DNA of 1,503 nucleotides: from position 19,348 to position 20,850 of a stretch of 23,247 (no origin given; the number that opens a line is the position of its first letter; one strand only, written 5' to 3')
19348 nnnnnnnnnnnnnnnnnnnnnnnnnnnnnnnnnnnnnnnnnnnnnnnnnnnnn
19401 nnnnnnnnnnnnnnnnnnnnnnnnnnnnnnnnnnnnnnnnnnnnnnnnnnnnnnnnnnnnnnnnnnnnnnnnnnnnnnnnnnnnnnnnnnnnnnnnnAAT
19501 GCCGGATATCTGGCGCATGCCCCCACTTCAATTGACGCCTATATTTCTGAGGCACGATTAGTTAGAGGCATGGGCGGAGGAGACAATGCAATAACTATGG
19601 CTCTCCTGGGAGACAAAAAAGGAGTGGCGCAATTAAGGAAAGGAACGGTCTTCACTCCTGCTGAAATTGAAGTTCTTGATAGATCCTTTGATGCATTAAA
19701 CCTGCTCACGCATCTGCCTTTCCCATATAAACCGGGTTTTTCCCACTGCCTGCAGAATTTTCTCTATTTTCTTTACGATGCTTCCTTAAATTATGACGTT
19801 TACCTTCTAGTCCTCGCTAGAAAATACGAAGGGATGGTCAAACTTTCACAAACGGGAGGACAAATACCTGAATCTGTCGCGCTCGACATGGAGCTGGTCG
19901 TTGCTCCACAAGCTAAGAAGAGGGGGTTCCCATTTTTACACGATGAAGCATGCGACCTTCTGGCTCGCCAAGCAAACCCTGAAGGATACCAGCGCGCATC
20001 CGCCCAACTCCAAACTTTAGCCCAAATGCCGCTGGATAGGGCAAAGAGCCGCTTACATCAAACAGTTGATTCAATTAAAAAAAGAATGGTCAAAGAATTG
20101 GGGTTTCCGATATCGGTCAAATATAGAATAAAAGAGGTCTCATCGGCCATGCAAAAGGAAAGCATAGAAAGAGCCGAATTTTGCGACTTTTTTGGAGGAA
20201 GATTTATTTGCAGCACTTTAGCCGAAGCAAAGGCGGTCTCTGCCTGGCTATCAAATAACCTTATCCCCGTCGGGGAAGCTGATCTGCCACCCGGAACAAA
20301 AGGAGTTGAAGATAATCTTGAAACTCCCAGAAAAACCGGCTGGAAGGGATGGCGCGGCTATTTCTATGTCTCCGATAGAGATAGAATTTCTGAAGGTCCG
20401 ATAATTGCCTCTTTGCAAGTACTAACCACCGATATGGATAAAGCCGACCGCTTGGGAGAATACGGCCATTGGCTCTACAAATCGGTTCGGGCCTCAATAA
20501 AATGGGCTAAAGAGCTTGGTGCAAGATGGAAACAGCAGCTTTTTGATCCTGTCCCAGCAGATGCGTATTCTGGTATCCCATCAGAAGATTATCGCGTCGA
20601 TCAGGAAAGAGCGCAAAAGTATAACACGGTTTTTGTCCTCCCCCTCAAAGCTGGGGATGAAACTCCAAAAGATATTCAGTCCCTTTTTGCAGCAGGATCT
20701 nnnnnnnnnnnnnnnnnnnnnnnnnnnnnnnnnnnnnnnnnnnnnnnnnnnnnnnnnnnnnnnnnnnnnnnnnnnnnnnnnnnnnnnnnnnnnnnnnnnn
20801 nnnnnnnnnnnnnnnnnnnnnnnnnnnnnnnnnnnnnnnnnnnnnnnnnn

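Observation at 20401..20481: RSH-like domain keeps nucleotide-binding motifs but lacks the catalytic Glu, and no HD hydrolase dyad is recognisable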

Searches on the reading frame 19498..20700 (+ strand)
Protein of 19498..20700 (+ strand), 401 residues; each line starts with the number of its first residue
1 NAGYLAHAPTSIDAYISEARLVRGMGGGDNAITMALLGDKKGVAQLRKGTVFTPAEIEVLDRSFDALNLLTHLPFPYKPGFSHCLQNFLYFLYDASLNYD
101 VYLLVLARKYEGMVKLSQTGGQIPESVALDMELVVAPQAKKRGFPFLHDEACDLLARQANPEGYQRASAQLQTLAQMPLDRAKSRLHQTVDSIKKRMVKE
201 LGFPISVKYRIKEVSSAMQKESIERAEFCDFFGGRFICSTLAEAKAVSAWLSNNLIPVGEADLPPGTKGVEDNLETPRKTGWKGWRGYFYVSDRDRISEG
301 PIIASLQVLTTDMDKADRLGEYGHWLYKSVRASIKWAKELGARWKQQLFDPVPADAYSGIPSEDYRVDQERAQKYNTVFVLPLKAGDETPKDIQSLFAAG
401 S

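Call 12: search_solved_structures(query=window:19498-20700:+, max_evalue=10, show_alignments=4)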
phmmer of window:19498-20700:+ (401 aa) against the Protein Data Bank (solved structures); distinct sequences matched with E-value up to 10: 5.
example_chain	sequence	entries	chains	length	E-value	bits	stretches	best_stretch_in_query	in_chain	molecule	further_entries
1vj7_A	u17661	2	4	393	0.018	17.3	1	77-352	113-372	Bifunctional RELA/SPOT | Bifunctional (p)ppGpp synthase/hydrolase RelA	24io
8acu_A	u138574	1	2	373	0.097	14.8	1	98-244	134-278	GTP pyrophosphokinase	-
6w2r_A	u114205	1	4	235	0.35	13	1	118-192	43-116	Junction 19 DHR54-DHR79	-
6l44_A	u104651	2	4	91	0.98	11.5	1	299-376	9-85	Single chain Monellin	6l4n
5ycu_A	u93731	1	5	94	1.3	11.2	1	299-376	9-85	Single chain monellin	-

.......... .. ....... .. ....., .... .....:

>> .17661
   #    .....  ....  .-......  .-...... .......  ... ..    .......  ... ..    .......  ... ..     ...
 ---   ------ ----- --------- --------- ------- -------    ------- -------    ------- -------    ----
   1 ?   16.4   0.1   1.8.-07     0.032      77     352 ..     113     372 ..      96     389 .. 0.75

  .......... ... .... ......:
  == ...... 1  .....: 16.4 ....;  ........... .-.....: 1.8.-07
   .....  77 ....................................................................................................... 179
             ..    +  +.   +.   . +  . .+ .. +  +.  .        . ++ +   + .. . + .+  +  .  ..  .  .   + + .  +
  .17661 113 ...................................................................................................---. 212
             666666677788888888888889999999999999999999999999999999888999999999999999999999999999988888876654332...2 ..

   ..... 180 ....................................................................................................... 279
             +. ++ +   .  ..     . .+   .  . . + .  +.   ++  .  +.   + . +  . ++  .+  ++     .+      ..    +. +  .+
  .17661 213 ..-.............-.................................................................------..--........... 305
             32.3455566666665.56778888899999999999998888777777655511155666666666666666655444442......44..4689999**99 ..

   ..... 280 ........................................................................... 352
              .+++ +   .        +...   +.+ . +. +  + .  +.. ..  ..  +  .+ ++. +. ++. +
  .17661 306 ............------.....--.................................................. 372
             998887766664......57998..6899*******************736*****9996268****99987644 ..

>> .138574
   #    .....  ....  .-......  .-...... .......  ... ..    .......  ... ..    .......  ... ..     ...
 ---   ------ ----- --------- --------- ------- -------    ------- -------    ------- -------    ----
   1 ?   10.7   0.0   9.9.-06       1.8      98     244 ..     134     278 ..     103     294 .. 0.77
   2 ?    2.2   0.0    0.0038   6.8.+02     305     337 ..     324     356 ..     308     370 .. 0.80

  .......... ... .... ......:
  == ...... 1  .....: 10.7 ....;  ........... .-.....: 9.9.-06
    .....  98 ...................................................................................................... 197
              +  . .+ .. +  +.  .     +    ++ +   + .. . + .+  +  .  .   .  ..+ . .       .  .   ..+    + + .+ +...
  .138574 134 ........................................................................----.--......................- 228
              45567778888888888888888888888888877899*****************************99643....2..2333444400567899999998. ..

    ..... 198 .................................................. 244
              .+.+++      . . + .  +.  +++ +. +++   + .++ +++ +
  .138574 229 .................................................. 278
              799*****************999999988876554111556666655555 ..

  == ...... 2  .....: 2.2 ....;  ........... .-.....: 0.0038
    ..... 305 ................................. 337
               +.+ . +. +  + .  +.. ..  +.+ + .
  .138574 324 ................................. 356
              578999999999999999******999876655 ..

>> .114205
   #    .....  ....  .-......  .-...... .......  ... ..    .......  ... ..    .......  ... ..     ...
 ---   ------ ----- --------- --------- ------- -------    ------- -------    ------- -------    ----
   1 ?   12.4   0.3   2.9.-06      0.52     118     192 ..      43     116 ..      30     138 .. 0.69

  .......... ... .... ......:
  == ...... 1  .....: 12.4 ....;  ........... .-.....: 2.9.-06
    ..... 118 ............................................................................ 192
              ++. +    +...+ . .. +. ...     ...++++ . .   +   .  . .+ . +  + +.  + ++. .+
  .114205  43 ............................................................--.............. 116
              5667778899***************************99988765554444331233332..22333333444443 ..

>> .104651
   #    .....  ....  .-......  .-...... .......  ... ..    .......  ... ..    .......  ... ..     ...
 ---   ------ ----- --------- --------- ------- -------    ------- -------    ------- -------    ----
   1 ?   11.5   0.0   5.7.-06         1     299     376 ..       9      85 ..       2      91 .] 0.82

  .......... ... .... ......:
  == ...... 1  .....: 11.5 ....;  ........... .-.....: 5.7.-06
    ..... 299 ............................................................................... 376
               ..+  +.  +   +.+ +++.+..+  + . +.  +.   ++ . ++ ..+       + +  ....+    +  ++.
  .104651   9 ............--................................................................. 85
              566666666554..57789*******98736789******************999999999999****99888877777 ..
